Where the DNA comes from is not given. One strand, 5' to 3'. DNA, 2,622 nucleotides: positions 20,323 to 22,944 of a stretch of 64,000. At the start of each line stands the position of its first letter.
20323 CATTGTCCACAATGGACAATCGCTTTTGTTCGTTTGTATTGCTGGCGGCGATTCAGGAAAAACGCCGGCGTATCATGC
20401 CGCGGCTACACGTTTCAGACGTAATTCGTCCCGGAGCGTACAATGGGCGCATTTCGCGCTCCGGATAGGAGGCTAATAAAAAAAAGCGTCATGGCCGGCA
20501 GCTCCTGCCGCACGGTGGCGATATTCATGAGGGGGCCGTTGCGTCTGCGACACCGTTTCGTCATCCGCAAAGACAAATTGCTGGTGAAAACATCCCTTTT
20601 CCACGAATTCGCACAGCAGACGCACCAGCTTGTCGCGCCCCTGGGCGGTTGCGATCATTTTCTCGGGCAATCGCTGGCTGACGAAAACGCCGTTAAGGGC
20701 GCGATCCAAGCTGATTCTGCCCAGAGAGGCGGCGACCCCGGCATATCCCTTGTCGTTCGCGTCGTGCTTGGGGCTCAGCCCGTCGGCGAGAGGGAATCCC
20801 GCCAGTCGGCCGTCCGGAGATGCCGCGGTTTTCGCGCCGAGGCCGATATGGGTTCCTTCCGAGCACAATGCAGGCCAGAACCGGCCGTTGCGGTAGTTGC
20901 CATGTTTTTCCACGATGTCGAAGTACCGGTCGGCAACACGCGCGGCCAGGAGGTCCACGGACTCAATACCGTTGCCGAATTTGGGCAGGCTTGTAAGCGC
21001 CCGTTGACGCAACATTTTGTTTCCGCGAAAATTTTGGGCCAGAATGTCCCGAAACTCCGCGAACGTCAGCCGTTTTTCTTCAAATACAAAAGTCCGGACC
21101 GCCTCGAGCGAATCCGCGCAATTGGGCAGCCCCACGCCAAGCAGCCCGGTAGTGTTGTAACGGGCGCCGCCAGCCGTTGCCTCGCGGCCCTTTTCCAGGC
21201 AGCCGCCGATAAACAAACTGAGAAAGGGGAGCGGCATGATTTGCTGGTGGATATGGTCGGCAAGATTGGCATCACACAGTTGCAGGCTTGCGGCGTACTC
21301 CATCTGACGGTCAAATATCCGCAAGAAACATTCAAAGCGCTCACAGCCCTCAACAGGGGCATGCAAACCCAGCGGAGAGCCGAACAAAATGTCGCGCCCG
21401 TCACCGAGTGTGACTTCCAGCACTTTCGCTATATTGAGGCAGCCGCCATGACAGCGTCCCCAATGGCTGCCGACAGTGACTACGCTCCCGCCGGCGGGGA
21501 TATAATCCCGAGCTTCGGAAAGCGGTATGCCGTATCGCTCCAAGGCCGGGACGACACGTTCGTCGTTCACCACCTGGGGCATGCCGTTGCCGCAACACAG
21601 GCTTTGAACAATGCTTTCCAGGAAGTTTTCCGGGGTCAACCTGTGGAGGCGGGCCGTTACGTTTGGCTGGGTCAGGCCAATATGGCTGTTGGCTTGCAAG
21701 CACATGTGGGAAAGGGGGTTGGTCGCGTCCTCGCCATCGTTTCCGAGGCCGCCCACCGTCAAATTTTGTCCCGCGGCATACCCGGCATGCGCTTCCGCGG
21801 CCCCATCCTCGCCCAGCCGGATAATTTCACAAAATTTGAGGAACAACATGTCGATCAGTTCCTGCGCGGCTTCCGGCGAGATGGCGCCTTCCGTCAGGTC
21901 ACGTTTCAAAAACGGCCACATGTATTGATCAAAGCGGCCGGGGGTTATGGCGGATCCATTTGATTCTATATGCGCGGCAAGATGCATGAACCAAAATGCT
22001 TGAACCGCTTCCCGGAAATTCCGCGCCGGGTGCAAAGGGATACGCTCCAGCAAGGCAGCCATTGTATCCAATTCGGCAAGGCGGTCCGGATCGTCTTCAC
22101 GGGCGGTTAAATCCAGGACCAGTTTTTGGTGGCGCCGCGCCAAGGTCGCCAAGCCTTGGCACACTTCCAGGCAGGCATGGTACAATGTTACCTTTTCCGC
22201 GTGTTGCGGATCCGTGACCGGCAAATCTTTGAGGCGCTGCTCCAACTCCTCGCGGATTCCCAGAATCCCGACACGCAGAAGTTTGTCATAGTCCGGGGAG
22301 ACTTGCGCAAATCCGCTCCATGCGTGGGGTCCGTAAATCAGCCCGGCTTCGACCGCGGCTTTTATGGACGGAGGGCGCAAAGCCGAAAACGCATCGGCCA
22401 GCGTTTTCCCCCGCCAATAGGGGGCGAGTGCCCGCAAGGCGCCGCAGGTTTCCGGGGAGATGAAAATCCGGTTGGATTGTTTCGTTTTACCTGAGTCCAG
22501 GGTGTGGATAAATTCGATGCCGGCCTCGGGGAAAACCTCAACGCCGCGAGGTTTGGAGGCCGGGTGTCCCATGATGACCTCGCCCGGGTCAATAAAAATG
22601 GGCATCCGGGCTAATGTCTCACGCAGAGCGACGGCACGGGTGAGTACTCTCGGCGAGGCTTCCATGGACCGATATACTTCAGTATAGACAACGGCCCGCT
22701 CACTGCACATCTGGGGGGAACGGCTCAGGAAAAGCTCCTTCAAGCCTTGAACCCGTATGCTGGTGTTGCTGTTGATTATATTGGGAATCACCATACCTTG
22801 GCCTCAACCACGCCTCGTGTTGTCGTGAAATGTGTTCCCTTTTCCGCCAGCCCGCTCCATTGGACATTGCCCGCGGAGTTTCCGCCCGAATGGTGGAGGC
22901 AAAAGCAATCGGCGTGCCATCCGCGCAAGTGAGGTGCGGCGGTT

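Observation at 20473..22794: GRE-fold protein missing both radical residues, with no activase in the window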

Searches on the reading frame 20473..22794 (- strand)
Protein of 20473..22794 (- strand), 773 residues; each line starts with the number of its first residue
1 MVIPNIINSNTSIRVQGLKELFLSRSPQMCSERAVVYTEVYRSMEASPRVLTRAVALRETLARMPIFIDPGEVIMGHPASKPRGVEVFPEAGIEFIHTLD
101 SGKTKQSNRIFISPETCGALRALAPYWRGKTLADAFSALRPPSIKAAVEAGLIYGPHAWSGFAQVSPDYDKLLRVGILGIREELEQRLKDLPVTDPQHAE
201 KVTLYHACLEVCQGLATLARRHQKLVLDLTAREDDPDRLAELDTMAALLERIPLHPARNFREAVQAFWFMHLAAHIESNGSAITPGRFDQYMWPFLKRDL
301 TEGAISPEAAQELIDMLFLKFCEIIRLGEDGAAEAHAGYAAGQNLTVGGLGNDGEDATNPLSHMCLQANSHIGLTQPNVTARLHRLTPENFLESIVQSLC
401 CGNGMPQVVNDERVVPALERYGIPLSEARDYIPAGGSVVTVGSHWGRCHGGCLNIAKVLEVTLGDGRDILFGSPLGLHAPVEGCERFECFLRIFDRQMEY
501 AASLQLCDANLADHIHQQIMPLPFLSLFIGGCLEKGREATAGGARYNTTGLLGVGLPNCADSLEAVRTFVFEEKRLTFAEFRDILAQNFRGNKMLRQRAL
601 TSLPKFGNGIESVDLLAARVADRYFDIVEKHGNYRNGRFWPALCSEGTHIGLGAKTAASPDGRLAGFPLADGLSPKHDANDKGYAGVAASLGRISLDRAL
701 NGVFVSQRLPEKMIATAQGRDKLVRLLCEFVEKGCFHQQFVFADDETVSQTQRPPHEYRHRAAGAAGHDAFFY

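Call 5: search_protein_families(library=pfam, proteins=[window:20473-22794:-], max_evalue=0.1)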
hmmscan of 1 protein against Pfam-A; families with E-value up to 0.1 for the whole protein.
window:20473-22794:- (773 aa): 2 families
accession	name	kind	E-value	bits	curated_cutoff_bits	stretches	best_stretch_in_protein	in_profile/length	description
PF02901.20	PFL-like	-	9.6e-179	596.5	24.3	1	14-653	4-647/647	Pyruvate formate lyase-like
PF01228.26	Gly_radical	-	2.2e-07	31.8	22.2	1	670-760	2-93/106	Glycine radical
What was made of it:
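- On Glycyl radical enzyme superfamily (PFL2 / 1,2-eliminase branch): PF02901 at 596 bits over residues 14-653 (call 5).
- Checked: It scores 596 bits on Pfam PFL-like but only 31.8 bits on Gly_radical (call 5).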

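Call 6: search_protein_families(library=ncbifam, proteins=[window:20473-22794:-], max_evalue=0.1)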
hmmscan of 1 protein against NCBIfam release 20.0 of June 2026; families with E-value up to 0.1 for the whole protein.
window:20473-22794:- (773 aa): 9 families
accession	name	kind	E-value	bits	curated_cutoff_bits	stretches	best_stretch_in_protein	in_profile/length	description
TIGR01774.1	PFL2-3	subfamily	3.5e-166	554.7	678.2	1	14-772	5-767/786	formate C-acetyltransferase/glycerol dehydratase family glycyl radical enzyme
NF048009.1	SfplDhtHpfGKleb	equivalog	1e-122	410.9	1000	1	14-772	27-805/824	(2S)-3-sulfopropanediol dehydratase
NF007437.0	PRK09983.1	equivalog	2.1e-121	406.4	1109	1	14-772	4-746/765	formate C-acetyltransferase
TIGR04394.1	choline_CutC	equivalog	5.2e-119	399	1050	1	14-772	4-769/789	choline trimethylamine-lyase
NF048011.1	SfplDhtHpsGDes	equivalog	1.8e-113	380.5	1000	1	10-772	21-802/821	(2S)-3-sulfopropanediol dehydratase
NF043068.1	glycl_HYPD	equivalog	2.4e-113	379.8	1100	1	14-772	3-765/784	trans-4-hydroxy-L-proline dehydratase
NF033718.1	indole_decarb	equivalog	6.9e-79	266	1100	2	164-772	216-849/868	indoleacetate decarboxylase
NF033715.1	glycyl_HPDL_Lrg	equivalog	7e-61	206.1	1150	3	202-589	269-678/901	4-hydroxyphenylacetate decarboxylase large subunit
TIGR01255.1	pyr_form_ly_1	equivalog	5.4e-25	88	994.2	2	239-393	215-370/744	formate C-acetyltransferase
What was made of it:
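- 20473..22794 (-): GRE1*: 773-aa radical-dead PFL2-type GRE-fold ORF (SBW07462.1). Pfam and NCBIfam scores (calls 5, 6).
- On Glycyl radical enzyme superfamily (PFL2 / 1,2-eliminase branch): 554.7 against 678.2 (call 6).
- The score falls below the family cut-off (call 6).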

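Call 9: find_homologous_proteins(query=window:20476-22794:-, max_evalue=1e-20)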
Query window:20476-22794:- (773 aa): 801 proteins with E <= 1e-20 among 8000 candidates; the best 120 are listed.
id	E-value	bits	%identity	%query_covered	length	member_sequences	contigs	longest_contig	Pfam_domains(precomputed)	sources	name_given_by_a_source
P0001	0.0e+0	1791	100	100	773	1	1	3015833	PF02901.21,PF01228.27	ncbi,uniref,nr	ncbi:putative Formate acetyltransferase 2 [uncultured delta proteobacterium]|uniref:Putative Formate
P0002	0.0e+0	1042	59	100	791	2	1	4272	PF02901.21,PF01228.27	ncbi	-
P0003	1.4e-293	994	58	96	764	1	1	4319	PF02901.21,PF01228.27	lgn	-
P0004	5.3e-281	952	54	100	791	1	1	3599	PF02901.21,PF01228.27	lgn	-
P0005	3.6e-279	946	54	100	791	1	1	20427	PF02901.21,PF01228.27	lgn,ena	-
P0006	1.7e-278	944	53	100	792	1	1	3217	PF02901.21,PF01228.27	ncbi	-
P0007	1.2e-277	941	53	100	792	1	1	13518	PF02901.21,PF01228.27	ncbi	-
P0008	5.0e-274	929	52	100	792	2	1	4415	PF02901.21,PF01228.27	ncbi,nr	ncbi:MAG: formate C-acetyltransferase/glycerol dehydratase family glycyl radical enzyme [Planctomyce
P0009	4.5e-267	906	52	100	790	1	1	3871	PF02901.21,PF01228.27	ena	-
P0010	6.4e-267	906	52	99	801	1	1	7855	PF02901.21,PF01228.27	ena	-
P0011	1.3e-265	902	51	100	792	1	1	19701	PF02901.21,PF01228.27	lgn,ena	-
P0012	1.2e-264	898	52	100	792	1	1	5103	PF02901.21,PF01228.27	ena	-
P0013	1.1e-263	895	51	99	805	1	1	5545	PF02901.21,PF01228.27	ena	-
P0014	2.1e-263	894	52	100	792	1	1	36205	PF02901.21,PF01228.27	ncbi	-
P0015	1.0e-258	879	53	96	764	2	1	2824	PF02901.21,PF01228.27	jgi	jgi:formate C-acetyltransferase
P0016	8.8e-250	849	49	99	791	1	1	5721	PF02901.21,PF01228.27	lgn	-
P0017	4.0e-245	834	53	92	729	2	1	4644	PF02901.21,PF01228.27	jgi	jgi:formate C-acetyltransferase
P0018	6.1e-244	830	48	100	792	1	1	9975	PF02901.21,PF01228.27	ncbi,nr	ncbi:MAG: formate C-acetyltransferase/glycerol dehydratase family glycyl radical enzyme [Clostridia 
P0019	5.8e-239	813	46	99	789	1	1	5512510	PF02901.21,PF01228.27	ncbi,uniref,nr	ncbi:formate C-acetyltransferase/glycerol dehydratase family glycyl radical enzyme [Petroclostridium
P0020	1.2e-237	809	49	98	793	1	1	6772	PF02901.21,PF01228.27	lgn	-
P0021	2.7e-237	808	46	98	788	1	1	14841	PF02901.21,PF01228.27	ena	-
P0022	1.1e-236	806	48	99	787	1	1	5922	PF02901.21,PF01228.27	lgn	-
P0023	5.6e-235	800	47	99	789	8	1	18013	PF02901.21,PF01228.27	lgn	-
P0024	1.9e-234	798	48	98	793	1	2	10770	PF02901.21,PF01228.27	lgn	-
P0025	7.7e-234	797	49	98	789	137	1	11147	PF02901.21,PF01228.27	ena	-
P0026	8.7e-234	796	46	99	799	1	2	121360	PF02901.21,PF01228.27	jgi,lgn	jgi:pyruvate formate-lyase/glycerol dehydratase family glycyl radical enzyme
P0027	4.2e-233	794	46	98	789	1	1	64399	PF02901.21,PF01228.27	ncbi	ncbi:MAG: glycyl radical protein [Christensenellales bacterium]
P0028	6.1e-233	794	47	98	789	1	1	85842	PF02901.21,PF01228.27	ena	-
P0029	1.4e-232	792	48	99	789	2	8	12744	PF02901.21,PF01228.27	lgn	-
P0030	2.7e-232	791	48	96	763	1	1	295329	PF02901.21,PF01228.27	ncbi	-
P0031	1.1e-231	789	49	98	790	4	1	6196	PF02901.21,PF01228.27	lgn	-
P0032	7.7e-231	787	45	99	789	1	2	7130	PF02901.21,PF01228.27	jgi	-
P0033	1.0e-230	786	44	99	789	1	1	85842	PF02901.21,PF01228.27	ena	-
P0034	1.4e-230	786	47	99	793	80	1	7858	PF02901.21,PF01228.27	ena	-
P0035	2.9e-230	785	48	98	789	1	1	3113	PF02901.21,PF01228.27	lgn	-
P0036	2.1e-229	782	46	98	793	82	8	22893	PF02901.21,PF01228.27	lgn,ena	-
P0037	1.6e-228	779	45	99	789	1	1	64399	PF02901.21,PF01228.27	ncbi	ncbi:MAG: glycyl radical protein [Christensenellales bacterium]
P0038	3.5e-228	778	46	99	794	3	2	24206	PF02901.21,PF01228.27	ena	-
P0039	7.8e-227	773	46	98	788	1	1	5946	PF02901.21,PF01228.27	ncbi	-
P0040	5.6e-224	764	47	98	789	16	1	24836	PF02901.21,PF01228.27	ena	-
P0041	2.1e-222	759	45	98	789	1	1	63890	PF02901.21,PF01228.27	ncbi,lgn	-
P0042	2.2e-221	755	47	98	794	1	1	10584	PF02901.21,PF01228.27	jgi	-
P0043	1.6e-220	752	44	100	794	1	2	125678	PF02901.21,PF01228.27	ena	-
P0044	9.3e-219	747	46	99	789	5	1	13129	PF02901.21,PF01228.27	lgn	-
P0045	4.6e-210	718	54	78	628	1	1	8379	PF02901.21,PF01228.27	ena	-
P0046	8.8e-208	710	43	100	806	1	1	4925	PF02901.21,PF01228.27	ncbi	-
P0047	3.9e-207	708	42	98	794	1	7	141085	PF02901.21,PF01228.27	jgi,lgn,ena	jgi:pyruvate formate-lyase/glycerol dehydratase family glycyl radical enzyme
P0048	1.0e-206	707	42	100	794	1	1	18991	PF02901.21,PF01228.27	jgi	-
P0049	2.5e-206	706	42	98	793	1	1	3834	PF02901.21,PF01228.27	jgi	-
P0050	2.6e-206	705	43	98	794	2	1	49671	PF02901.21,PF01228.27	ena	-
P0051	6.8e-202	691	43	100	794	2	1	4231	PF02901.21,PF01228.27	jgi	jgi:formate C-acetyltransferase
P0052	1.1e-198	680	42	98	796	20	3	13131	PF02901.21,PF01228.27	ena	-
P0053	5.6e-192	658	40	98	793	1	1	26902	PF02901.21,PF01228.27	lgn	-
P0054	5.0e-166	572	37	98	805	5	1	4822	PF02901.21,PF01228.27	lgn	-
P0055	1.3e-156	541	46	72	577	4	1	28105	PF02901.21,PF01228.27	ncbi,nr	ncbi:MAG: glycyl radical protein, partial [Deltaproteobacteria bacterium]|nr:glycyl radical protein 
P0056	1.4e-155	538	36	98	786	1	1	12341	PF02901.21,PF01228.27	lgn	-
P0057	9.0e-155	535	38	98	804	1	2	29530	PF02901.21,PF01228.27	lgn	-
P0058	1.4e-150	521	36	98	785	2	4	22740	PF02901.21,PF01228.27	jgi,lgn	jgi:formate C-acetyltransferase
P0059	8.0e-150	519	54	55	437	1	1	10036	PF02901.21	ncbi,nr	ncbi:MAG: pyruvate formate lyase family protein, partial [Planctomycetota bacterium]|nr:pyruvate for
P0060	6.4e-148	512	36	98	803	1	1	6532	PF02901.21,PF01228.27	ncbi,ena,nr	ncbi:MAG TPA: formate C-acetyltransferase/glycerol dehydratase family glycyl radical enzyme [Spiroch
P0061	1.2e-146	508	36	98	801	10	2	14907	PF02901.21,PF01228.27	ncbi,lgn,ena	-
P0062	6.5e-145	502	36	98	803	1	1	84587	PF02901.21,PF01228.27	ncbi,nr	ncbi:MAG: glycyl radical protein [Spirochaetales bacterium]|nr:glycyl radical protein [Spirochaetale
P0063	1.4e-144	501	35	99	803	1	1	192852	PF02901.21,PF01228.27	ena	-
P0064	1.1e-141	492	35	99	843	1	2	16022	PF02901.21,PF01228.27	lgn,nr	nr:glycyl radical protein [uncultured Bacillus sp.]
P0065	3.3e-138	480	36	99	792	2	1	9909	PF02901.21,PF01228.27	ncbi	-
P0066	8.1e-138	479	36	98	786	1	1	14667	PF02901.21,PF01228.27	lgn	-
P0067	1.5e-137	478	34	99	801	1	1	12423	PF02901.21,PF01228.27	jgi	-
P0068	2.9e-137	477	33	99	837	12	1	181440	PF02901.21,PF01228.27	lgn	-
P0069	3.4e-137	477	36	98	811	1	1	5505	PF02901.21,PF01228.27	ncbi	-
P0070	3.9e-137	477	35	98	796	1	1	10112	PF02901.21,PF01228.27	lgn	-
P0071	4.3e-137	477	33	98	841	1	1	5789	PF02901.21,PF01228.27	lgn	-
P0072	1.7e-136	475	35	99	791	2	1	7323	PF02901.21,PF01228.27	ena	-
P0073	2.1e-136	474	33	99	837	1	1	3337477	PF02901.21,PF01228.27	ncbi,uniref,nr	ncbi:glycyl radical protein [Entomomonas moraniae]|uniref:Glycyl radical protein n=1 Tax=Entomomonas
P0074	4.5e-136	473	33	99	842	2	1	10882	PF02901.21,PF01228.27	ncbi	-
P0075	1.2e-135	472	34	98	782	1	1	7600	PF02901.21,PF01228.27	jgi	jgi:formate C-acetyltransferase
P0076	1.9e-135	471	32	99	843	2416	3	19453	PF02901.21,PF01228.27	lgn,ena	-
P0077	1.9e-135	471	33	98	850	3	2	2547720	PF02901.21,PF01228.27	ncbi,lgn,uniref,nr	ncbi:glycyl radical protein [Clostridium novyi]|uniref:Pyruvate formate-lyase n=1 Tax=Clostridium no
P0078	2.0e-135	471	34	98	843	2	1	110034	PF02901.21,PF01228.27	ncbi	-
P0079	2.5e-135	471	32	99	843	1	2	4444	PF02901.21,PF01228.27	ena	-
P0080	2.7e-135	471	33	99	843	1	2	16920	PF02901.21,PF01228.27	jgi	-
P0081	3.1e-135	470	33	99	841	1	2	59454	PF02901.21,PF01228.27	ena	-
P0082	3.1e-135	470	32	99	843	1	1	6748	PF02901.21,PF01228.27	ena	-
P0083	3.8e-135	470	34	98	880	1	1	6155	PF02901.21,PF01228.27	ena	-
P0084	9.0e-135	469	33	98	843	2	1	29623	PF02901.21,PF01228.27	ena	-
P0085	1.3e-134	468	36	97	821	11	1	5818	PF02901.21,PF01228.27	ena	-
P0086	1.4e-134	468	35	98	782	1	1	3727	PF02901.21,PF01228.27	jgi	jgi:formate C-acetyltransferase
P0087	2.1e-134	468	32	98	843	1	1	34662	PF02901.21,PF01228.27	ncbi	-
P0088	2.9e-134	467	33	100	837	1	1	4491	PF02901.21,PF01228.27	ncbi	-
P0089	4.8e-134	466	34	96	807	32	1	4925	PF02901.21,PF01228.27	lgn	-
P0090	5.0e-134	466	32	98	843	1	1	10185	PF02901.21,PF01228.27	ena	-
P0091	5.7e-134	466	32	98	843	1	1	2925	PF02901.21,PF01228.27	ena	-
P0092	7.8e-134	466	32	98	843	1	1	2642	PF02901.21,PF01228.27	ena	-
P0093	8.5e-134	466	32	98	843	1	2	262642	PF02901.21,PF01228.27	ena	-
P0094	8.8e-134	466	34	99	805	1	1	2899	PF02901.21,PF01228.27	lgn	-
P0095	2.1e-133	464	37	93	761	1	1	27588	PF02901.21,PF01228.27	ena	-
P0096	5.8e-133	463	34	99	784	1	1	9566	PF02901.21,PF01228.27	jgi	-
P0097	1.3e-132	462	33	99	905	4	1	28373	PF02901.21,PF01228.27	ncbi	-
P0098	1.8e-132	461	34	99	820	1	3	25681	PF02901.21,PF01228.27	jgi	-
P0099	2.2e-132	461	35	97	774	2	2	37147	PF02901.21,PF01228.27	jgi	-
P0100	3.4e-132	460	35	98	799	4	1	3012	PF02901.21,PF01228.27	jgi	-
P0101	4.8e-132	460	36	75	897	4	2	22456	PF02901.21,PF01228.27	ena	-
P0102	5.2e-132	460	36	99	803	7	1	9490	PF02901.21,PF01228.27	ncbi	-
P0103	6.6e-132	459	32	98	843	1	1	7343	PF02901.21,PF01228.27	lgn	-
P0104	1.0e-131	459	33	98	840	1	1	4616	PF02901.21,PF01228.27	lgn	-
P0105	1.1e-131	459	35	98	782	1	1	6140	PF02901.21,PF01228.27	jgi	jgi:formate C-acetyltransferase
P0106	1.2e-131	459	33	98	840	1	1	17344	PF02901.21,PF01228.27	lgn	-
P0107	1.3e-131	459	33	98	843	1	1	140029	PF02901.21,PF01228.27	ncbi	-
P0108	1.4e-131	458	36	75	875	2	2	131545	PF02901.21,PF01228.27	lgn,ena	-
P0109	1.5e-131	458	32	98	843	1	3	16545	PF02901.21,PF01228.27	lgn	-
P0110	1.7e-131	458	33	98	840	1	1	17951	PF02901.21,PF01228.27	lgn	-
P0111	2.3e-131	458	34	99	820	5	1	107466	PF02901.21,PF01228.27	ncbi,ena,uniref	ncbi:MAG TPA: glycyl radical protein [Clostridium sp.]|uniref:glycyl radical protein n=1 Tax=Clostri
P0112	2.8e-131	457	32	98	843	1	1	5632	PF02901.21,PF01228.27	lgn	-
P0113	2.8e-131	457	32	98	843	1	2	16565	PF02901.21,PF01228.27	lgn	-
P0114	3.4e-131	457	33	100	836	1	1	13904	PF02901.21,PF01228.27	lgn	-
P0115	3.8e-131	457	32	98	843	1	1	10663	PF02901.21,PF01228.27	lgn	-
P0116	3.9e-131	457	32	98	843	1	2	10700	PF02901.21,PF01228.27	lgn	-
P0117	3.9e-131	457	32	98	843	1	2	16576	PF02901.21,PF01228.27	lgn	-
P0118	5.3e-131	456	32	98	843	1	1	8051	PF02901.21,PF01228.27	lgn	-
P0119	7.0e-131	456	34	98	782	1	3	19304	PF02901.21,PF01228.27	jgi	jgi:pyruvate formate-lyase/glycerol dehydratase family glycyl radical enzyme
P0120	8.1e-131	456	34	100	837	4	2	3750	PF02901.21,PF01228.27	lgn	-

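Call 11: find_encoding_contigs(protein=P0001, flank=10000, max_places=3)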
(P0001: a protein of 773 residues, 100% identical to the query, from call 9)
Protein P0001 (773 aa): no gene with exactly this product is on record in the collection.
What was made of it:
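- Tried and rejected: The protein is not on record (call 11).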

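Call 12: find_encoding_contigs(protein=P0002, flank=10000, max_places=3)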
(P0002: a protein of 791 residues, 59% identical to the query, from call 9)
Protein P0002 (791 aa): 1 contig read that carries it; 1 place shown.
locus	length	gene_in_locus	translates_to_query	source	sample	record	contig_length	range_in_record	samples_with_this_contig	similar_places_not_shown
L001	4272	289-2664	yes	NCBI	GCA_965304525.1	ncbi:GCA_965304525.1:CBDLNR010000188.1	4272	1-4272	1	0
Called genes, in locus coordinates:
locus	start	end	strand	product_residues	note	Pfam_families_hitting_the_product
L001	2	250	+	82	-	?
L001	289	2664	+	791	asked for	PF02901:PFL-like, PF01228:Gly_radical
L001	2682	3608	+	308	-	-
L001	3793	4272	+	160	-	?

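Call 13: find_encoding_contigs(protein=P0005, flank=10000, max_places=3)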
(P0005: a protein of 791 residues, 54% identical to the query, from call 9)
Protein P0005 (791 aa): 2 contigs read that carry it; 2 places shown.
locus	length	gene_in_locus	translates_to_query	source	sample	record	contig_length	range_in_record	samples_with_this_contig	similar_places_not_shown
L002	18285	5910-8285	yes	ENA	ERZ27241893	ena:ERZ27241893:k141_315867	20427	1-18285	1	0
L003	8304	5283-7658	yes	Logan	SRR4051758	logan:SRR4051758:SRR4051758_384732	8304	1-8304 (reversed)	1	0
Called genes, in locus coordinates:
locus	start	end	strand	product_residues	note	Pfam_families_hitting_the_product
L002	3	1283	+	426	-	?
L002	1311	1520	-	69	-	-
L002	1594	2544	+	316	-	PF03401:TctC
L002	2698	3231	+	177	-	PF07331:TctB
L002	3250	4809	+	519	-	PF01970:TctA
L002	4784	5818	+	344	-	PF08240:ADH_N, PF16912:Glu_dehyd_C (faint), PF00107:ADH_zinc_N, PF13602:ADH_zinc_N_2 (weak)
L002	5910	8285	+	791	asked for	PF02901:PFL-like, PF01228:Gly_radical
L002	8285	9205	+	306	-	PF13353:Fer4_12, PF04055:Radical_SAM, PF12838:Fer4_7 (faint), PF13187:Fer4_9 (faint), PF00037:Fer4, PF12797:Fer4_2 (weak), PF12837:Fer4_6 (weak), PF12837:Fer4_6 (weak), +3 more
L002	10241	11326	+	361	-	PF01210:NAD_Gly3P_dh_N (weak), PF03807:F420_oxidored (faint), PF02317:Octopine_DH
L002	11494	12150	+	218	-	PF01613:Flavin_Reduct (weak)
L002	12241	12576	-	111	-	-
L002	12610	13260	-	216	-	PF00834:Ribul_P_3_epim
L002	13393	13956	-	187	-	PF08207:EFP_N, PF01132:EFP, PF09285:Elong-fact-P_C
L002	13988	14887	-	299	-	PF00491:Arginase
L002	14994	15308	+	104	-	-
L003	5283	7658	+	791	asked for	PF02901:PFL-like, PF01228:Gly_radical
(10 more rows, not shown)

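Call 14: search_protein_families(library=pfam, proteins=[L001:2-250:+, L001:2682-3608:+, L001:3793-4272:+], max_evalue=0.001)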
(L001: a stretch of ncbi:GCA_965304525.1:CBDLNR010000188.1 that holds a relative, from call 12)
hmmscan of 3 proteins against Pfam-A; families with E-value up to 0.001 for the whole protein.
L001:2-250:+ (82 aa): 0 families

L001:2682-3608:+ (308 aa): 14 families
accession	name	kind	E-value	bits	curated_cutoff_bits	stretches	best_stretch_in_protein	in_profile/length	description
PF04055.27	Radical_SAM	-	1.5e-13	51.7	29.5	1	102-236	14-155/166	Radical SAM superfamily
PF13353.11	Fer4_12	-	2.3e-13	51.1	22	1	23-165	2-84/137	4Fe-4S single cluster domain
PF00037.32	Fer4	-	8.6e-13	48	21.1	2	90-107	6-23/24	4Fe-4S binding domain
PF13237.11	Fer4_10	-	5.8e-10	39.4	25.5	1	55-103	2-53/53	4Fe-4S dicluster domain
PF14697.11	Fer4_21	-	1.2e-09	38.6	35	1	59-105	5-55/59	4Fe-4S dicluster domain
PF13484.11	Fer4_16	-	2.3e-09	38.3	30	1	92-114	2-24/66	4Fe-4S double cluster binding domain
PF12837.12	Fer4_6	-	2.6e-09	37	25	1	85-107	2-24/24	4Fe-4S binding domain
PF12838.12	Fer4_7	-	6.7e-09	36.5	27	1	61-106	1-52/52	4Fe-4S dicluster domain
PF13187.11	Fer4_9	-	2.7e-08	34.2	27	1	61-106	1-51/52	4Fe-4S dicluster domain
PF12797.12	Fer4_2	-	1.7e-07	31.2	24.5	2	55-73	3-21/22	4Fe-4S binding domain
PF12800.12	Fer4_4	-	1.5e-06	28.5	24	0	90-105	2-17/17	4Fe-4S binding domain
PF13183.11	Fer4_8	-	6.1e-06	27.1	27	1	59-105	2-67/68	4Fe-4S dicluster domain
PF13534.11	Fer4_17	-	8.8e-05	23.4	22.2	0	90-105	44-59/61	4Fe-4S dicluster domain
PF13247.11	Fer4_11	-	0.00067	20.2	26.2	1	54-109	2-61/100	4Fe-4S dicluster domain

L001:3793-4272:+ (160 aa): 1 family
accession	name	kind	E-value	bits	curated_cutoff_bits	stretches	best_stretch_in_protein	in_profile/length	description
PF03480.18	DctP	-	3.8e-20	72.8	23.4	1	39-156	8-124/286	Bacterial extracellular solute-binding protein, family 7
